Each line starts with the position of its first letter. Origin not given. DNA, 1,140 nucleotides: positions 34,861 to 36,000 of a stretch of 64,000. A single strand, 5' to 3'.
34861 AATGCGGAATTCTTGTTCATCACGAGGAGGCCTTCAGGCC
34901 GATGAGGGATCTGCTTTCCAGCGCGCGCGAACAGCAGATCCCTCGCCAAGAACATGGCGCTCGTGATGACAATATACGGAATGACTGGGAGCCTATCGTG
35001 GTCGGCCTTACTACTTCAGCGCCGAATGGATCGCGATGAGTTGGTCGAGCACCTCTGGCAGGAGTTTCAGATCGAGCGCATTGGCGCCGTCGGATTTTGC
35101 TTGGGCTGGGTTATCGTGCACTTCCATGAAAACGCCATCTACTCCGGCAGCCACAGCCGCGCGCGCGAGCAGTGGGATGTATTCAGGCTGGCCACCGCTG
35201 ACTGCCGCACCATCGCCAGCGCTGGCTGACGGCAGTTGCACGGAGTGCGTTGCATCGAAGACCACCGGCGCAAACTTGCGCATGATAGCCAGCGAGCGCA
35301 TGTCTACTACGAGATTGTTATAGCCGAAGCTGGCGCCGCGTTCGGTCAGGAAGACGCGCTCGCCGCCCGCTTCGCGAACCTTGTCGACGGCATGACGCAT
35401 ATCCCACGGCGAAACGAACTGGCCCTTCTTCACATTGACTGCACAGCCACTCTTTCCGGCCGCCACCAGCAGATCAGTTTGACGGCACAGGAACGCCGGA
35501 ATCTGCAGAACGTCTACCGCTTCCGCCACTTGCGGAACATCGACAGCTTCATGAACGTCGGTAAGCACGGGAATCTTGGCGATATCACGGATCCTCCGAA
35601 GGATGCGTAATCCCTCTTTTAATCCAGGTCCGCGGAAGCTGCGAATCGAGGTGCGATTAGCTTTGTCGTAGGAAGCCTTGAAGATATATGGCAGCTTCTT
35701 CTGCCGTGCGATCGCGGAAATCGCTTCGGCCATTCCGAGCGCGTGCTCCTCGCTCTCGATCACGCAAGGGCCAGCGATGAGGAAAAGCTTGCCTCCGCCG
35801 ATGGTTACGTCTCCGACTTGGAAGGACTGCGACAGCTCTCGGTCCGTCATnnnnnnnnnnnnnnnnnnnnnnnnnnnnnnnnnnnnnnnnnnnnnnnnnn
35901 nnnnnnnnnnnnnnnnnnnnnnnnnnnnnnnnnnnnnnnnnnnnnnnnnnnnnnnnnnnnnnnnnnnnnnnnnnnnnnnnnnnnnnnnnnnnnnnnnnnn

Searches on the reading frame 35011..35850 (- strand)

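Call 44: search_protein_families(library=pfam, proteins=[window:35011-35850:-], max_evalue=0.00001)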
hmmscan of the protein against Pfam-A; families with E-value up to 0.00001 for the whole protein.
window:35011-35850:- (279 aa): 1 family
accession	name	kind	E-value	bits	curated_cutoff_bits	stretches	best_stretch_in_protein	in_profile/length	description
PF00793.26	DAHP_synth_1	-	2.6e-73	246.7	25.5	1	14-271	9-261/270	DAHP synthetase I family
